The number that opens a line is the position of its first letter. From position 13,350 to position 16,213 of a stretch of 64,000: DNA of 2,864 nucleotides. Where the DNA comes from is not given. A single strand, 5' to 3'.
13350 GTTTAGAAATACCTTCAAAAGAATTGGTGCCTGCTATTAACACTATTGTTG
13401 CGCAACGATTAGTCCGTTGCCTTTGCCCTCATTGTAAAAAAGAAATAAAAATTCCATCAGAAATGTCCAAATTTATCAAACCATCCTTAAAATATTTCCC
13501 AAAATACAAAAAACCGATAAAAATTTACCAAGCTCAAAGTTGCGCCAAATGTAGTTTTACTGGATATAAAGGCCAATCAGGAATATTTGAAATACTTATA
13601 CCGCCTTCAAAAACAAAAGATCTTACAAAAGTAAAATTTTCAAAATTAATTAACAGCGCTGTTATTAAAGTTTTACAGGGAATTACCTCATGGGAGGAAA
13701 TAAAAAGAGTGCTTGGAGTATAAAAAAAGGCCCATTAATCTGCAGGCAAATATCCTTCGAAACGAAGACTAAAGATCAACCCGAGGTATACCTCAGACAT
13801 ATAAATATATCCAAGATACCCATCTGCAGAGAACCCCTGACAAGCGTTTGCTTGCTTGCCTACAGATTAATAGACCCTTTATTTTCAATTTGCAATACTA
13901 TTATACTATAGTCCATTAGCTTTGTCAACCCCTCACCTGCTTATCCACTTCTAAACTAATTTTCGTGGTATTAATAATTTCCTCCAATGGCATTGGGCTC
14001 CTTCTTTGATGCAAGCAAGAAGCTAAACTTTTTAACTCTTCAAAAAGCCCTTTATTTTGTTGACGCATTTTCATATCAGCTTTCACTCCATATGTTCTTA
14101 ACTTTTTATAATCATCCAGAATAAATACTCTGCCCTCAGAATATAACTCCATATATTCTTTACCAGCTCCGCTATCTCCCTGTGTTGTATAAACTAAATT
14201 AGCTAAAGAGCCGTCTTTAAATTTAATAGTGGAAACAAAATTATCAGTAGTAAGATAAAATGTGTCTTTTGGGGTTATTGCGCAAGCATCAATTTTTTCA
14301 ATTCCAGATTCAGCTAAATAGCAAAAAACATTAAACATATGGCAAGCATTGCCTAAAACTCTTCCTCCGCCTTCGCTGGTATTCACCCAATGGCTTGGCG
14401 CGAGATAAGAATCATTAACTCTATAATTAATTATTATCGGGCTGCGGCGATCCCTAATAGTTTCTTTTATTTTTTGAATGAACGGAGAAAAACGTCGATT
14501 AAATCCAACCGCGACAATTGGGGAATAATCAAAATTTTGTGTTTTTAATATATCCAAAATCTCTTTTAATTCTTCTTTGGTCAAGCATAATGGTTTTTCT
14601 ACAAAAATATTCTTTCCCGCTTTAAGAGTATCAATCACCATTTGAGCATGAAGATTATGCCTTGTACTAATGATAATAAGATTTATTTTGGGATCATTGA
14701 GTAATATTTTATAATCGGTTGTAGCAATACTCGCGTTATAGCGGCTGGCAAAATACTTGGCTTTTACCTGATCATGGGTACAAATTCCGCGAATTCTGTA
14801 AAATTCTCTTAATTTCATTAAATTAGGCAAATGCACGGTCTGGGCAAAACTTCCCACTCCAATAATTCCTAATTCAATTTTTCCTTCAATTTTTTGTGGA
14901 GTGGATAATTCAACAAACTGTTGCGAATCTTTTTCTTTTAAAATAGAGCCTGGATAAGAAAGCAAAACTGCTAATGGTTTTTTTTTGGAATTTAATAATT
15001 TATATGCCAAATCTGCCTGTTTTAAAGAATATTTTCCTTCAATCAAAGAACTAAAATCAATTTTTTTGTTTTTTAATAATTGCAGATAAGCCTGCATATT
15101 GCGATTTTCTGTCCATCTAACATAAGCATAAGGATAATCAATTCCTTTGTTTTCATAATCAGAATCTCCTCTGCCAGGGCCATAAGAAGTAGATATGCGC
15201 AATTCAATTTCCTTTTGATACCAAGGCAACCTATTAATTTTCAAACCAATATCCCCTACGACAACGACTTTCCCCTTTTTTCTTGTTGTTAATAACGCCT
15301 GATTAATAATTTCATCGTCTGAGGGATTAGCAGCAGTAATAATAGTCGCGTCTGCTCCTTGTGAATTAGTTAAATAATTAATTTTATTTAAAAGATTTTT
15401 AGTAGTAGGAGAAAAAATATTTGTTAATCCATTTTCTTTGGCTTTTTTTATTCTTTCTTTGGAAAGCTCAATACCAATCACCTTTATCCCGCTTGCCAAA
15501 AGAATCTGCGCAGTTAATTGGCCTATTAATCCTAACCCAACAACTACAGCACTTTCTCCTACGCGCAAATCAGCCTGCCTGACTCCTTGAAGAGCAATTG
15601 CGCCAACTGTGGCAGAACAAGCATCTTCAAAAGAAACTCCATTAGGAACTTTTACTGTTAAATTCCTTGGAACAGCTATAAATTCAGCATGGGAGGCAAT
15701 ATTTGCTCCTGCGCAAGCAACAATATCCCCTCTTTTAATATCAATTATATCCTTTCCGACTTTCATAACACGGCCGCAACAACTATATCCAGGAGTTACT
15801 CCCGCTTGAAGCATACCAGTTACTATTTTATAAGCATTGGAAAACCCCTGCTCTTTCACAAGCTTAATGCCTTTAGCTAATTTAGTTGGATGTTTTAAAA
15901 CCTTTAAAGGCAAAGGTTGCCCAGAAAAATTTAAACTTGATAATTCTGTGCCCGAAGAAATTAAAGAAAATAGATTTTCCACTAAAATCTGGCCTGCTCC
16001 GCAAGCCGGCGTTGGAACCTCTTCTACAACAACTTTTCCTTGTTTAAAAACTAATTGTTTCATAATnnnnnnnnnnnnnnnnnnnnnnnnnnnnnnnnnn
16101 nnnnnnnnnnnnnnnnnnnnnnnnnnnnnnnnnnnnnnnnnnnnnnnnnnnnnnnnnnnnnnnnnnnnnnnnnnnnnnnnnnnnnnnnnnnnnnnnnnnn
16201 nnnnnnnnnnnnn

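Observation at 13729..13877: GC-richer ~150-nt structured RNA candidate with strand-specific G-U pairs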

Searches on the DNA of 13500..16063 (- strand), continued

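Call 44: search_with_rna_model(model_id=R1, sources=[L032, L033, L034, L035, L036, L037, L038, L039, L040, L041, L042, L043, L044, L046, L047, L048, L049, L050, L051, L052, L053, L054, L055, L056, L057, L058, L059, L060, L061, L063, L064], max_evalue=1e-15)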
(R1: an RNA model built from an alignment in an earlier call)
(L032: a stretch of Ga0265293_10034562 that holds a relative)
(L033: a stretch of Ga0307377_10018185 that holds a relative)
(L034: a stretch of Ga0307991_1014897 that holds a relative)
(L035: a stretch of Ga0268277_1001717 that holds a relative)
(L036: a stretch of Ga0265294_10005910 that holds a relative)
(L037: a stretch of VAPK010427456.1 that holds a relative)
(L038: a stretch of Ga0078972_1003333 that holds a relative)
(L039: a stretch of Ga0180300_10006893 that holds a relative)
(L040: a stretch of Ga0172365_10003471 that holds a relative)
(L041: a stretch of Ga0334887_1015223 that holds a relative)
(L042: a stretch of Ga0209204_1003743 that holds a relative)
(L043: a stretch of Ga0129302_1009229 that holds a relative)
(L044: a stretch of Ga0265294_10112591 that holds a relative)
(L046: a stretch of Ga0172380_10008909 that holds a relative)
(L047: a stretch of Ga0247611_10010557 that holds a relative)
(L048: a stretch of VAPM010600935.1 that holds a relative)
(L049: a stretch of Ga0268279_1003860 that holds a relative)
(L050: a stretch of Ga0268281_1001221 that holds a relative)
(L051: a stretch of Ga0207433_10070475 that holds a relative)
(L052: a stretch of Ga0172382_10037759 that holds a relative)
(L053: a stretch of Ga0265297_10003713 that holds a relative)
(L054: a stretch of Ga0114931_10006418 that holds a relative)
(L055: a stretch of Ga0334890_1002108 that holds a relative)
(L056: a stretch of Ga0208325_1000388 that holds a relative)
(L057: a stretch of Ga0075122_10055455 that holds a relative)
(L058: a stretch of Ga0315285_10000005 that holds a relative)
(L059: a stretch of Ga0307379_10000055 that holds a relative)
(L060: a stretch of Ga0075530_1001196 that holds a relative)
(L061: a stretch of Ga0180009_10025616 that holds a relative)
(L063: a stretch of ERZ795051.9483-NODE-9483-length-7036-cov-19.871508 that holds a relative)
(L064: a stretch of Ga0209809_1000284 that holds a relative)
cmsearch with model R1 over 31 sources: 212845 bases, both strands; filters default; matches with E-value up to 1e-15: 29.
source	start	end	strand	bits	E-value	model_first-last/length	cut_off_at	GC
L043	3224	3384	-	161.6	2e-45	1-159/159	no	0.39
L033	2648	2808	+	161.5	2.1e-45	1-159/159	no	0.4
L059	2378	2538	+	160.7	3.7e-45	1-159/159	no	0.39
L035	8498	8658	+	157.9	2.6e-44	1-159/159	no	0.41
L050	1434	1594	+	157.9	2.6e-44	1-159/159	no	0.41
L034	665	825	-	156.4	6.8e-44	1-159/159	no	0.42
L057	1466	1626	+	156.4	6.8e-44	1-159/159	no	0.42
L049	4013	4173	-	156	9e-44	1-159/159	no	0.42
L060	9986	10146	-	156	9e-44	1-159/159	no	0.42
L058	2025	2186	+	145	1.7e-40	1-159/159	no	0.4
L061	376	537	-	144.8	2e-40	1-159/159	no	0.39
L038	235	398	+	137.3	3.1e-38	1-159/159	no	0.4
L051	2931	3094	-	137.3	3.1e-38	1-159/159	no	0.4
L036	3055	3215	+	134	3e-37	1-159/159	no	0.4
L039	2710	2874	-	131.6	1.5e-36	1-159/159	no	0.47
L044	1893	2047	+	130.9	2.4e-36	1-159/159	no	0.4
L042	315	478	-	128.6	1.2e-35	1-159/159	no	0.39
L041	585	743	+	127.9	2e-35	1-159/159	no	0.43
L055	760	918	-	127.9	2e-35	1-159/159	no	0.43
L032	4887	5047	+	125.1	1.4e-34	1-159/159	no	0.4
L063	805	969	+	121.4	1.6e-33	1-159/159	no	0.39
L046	9116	9277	+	120.1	4e-33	1-159/159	no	0.42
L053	6344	6505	+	120.1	4e-33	1-159/159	no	0.42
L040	9331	9491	-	119.4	6.6e-33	1-159/159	no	0.4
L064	2936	3106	-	116.8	3.8e-32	1-159/159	no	0.4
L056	1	140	-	116.8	3.8e-32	1-138/159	3'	0.44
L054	2933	3096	+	95.1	1e-25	1-159/159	no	0.4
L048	486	651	+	92.9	4.5e-25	1-159/159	no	0.34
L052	1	134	-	87.7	1.6e-23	1-132/159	3'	0.41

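Call 51: search_with_rna_model(model_id=R1, sources=[window, L004, L005, L006, L007, L009, L010, L011, L012, L013, L014, L015, L016, L017, L018, L019, L021, L023, L024, L025, L027, L028, L029, L030, L031, L032, L033, L034, L035, L036, L037, L038, L039, L040, L041, L042, L043, L044, L046, L047, L048, L049, L051, L052, L053, L054, L056, L058, L061, L063, L064], max_evalue=1e-15, make_alignment=true)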
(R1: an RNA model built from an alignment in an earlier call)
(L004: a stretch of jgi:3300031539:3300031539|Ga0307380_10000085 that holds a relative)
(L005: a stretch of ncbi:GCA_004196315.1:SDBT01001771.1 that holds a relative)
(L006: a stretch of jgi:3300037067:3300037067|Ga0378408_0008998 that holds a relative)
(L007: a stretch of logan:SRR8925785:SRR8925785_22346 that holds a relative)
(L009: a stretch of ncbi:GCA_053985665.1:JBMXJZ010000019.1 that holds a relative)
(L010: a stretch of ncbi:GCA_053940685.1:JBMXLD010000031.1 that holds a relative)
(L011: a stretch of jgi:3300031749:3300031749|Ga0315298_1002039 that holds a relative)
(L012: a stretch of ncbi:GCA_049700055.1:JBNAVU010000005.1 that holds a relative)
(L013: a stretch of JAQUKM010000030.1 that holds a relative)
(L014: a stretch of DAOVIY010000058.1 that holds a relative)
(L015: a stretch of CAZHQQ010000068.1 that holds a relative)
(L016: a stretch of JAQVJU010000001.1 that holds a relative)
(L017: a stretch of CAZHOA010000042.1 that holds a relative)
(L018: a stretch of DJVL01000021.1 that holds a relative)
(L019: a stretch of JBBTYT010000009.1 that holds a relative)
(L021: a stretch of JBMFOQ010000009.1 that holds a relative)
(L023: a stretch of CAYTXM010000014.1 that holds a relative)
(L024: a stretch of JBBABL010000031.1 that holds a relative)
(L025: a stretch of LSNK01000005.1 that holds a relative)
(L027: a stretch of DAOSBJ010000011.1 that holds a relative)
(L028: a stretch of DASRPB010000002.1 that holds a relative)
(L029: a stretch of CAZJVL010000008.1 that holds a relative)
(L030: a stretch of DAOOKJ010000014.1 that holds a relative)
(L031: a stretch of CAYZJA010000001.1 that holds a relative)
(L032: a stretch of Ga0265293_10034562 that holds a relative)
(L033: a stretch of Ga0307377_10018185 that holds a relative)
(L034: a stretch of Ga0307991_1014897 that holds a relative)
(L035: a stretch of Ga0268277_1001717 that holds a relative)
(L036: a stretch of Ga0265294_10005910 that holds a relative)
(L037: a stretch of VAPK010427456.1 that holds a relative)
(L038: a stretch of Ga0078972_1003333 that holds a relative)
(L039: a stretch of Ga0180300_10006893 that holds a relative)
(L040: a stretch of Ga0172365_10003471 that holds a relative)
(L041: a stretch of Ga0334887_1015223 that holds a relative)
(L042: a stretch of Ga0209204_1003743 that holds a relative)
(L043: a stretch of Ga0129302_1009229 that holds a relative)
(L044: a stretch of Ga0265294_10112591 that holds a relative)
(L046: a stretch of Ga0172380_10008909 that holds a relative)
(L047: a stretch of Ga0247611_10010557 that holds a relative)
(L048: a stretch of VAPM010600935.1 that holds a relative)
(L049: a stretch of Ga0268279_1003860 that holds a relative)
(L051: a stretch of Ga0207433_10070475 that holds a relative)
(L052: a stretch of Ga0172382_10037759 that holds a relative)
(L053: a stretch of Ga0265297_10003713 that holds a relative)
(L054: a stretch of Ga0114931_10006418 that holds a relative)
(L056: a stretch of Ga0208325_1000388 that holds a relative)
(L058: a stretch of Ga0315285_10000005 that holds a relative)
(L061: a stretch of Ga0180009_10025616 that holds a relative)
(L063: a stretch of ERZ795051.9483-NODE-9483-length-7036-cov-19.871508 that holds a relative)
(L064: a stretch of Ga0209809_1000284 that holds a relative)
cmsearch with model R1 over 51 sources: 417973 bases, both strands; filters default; matches with E-value up to 1e-15: 49.
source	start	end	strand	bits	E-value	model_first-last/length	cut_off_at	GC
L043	3224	3384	-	161.6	3.9e-45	1-159/159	no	0.39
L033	2648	2808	+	161.5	4.1e-45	1-159/159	no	0.4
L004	4602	4762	+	160.7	7.2e-45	1-159/159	no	0.39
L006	4721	4886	+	160.7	7.2e-45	1-159/159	no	0.4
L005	4639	4799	+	160.3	9.5e-45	1-159/159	no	0.4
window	13723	13883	-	159.3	1.9e-44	1-159/159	no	0.4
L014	1011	1171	+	158.3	3.8e-44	1-159/159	no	0.42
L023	5019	5179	-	158.3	3.8e-44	1-159/159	no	0.38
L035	8498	8658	+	157.9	5e-44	1-159/159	no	0.41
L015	409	569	+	156.4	1.3e-43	1-159/159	no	0.42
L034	665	825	-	156.4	1.3e-43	1-159/159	no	0.42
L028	3974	4134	-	156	1.8e-43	1-159/159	no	0.42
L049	4013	4173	-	156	1.8e-43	1-159/159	no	0.42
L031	962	1123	+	153.1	1.3e-42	1-159/159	no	0.43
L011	6817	6979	+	145.2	2.8e-40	1-159/159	no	0.39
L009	4812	4977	+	145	3.3e-40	1-159/159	no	0.44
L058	2025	2186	+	145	3.3e-40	1-159/159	no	0.4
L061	376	537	-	144.8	3.9e-40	1-159/159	no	0.39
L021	1893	2057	+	144.6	4.3e-40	1-159/159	no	0.4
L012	6816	6980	+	140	1e-38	1-159/159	no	0.39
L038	235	398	+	137.3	6.1e-38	1-159/159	no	0.4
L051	2931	3094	-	137.3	6.1e-38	1-159/159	no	0.4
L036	3055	3215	+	134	5.9e-37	1-159/159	no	0.4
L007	4711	4865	+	132.5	1.6e-36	1-159/159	no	0.41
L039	2710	2874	-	131.6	3e-36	1-159/159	no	0.47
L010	4627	4791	-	131.6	3e-36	1-159/159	no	0.48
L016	3235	3389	+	130.9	4.8e-36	1-159/159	no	0.4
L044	1893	2047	+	130.9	4.8e-36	1-159/159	no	0.4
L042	315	478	-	128.6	2.4e-35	1-159/159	no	0.39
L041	585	743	+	127.9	4e-35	1-159/159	no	0.43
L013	1614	1776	+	127.4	5.6e-35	1-159/159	no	0.42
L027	1065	1228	+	127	7.3e-35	1-159/159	no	0.39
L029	1152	1314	+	126.1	1.3e-34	1-159/159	no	0.43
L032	4887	5047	+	125.1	2.7e-34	1-159/159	no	0.4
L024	5942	6102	+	124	5.6e-34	1-159/159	no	0.43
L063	805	969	+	121.4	3.2e-33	1-159/159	no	0.39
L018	3080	3241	-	120.1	7.9e-33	1-159/159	no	0.42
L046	9116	9277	+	120.1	7.9e-33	1-159/159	no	0.42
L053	6344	6505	+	120.1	7.9e-33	1-159/159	no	0.42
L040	9331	9491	-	119.4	1.3e-32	1-159/159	no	0.4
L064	2936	3106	-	116.8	7.4e-32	1-159/159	no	0.4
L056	1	140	-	116.8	7.5e-32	1-138/159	3'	0.44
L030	1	153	+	102.5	1.3e-27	13-159/159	5'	0.41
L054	2933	3096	+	95.1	2e-25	1-159/159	no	0.4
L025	7117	7282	+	92.9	8.8e-25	1-159/159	no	0.34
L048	486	651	+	92.9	8.8e-25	1-159/159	no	0.34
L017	6471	6643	-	90.2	5.7e-24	1-159/159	no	0.4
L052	1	134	-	87.7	3.2e-23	1-132/159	3'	0.41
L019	7842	8000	+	80.5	4.4e-21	1-154/159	3'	0.4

Alignment A7: 49 matches aligned to the model, 234 columns, each read 5' to 3' on its own strand. Consensus structure (alignment columns), stored with it:
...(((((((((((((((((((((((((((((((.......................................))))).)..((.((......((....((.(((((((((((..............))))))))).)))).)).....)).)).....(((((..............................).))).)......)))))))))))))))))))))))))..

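Call 63: search_with_rna_model(model_id=R1, sources=[L047, L037, L045, L050, L055, L057, L059, L060, L062], max_evalue=0.01, show_alignments=1)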
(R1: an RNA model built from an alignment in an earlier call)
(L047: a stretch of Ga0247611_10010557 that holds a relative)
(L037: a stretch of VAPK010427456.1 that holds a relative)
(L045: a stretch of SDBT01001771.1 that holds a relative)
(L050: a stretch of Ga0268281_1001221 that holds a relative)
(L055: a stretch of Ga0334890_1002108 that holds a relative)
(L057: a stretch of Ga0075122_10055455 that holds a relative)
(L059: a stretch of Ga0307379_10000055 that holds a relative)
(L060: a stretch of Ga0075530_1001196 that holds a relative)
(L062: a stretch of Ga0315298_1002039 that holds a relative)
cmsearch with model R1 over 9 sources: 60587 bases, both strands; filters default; matches with E-value up to 0.01: 15.
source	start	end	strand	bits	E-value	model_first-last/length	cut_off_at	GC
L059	2378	2538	+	160.7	1e-45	1-159/159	no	0.39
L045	6134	6294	+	160.3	1.4e-45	1-159/159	no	0.4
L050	1434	1594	+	157.9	7.3e-45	1-159/159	no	0.41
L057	1466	1626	+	156.4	1.9e-44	1-159/159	no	0.42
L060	9986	10146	-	156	2.6e-44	1-159/159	no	0.42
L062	4544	4706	-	145.2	4e-41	1-159/159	no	0.39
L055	760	918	-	127.9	5.7e-36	1-159/159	no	0.43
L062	4543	4705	+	52.4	1.4e-13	1-159/159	no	0.39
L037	3305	3414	+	51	3.4e-13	1-109/159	3'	0.34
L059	2379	2539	-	48.5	2e-12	1-159/159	no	0.39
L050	1435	1595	-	40.9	3.5e-10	1-159/159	no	0.41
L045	6135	6295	-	37.3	3.9e-09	1-159/159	no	0.4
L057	1467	1627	-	35.9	1e-08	1-159/159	no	0.42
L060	9985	10145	+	35.8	1.1e-08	1-159/159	no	0.42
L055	759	917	+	26.7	5.3e-06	1-159/159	no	0.43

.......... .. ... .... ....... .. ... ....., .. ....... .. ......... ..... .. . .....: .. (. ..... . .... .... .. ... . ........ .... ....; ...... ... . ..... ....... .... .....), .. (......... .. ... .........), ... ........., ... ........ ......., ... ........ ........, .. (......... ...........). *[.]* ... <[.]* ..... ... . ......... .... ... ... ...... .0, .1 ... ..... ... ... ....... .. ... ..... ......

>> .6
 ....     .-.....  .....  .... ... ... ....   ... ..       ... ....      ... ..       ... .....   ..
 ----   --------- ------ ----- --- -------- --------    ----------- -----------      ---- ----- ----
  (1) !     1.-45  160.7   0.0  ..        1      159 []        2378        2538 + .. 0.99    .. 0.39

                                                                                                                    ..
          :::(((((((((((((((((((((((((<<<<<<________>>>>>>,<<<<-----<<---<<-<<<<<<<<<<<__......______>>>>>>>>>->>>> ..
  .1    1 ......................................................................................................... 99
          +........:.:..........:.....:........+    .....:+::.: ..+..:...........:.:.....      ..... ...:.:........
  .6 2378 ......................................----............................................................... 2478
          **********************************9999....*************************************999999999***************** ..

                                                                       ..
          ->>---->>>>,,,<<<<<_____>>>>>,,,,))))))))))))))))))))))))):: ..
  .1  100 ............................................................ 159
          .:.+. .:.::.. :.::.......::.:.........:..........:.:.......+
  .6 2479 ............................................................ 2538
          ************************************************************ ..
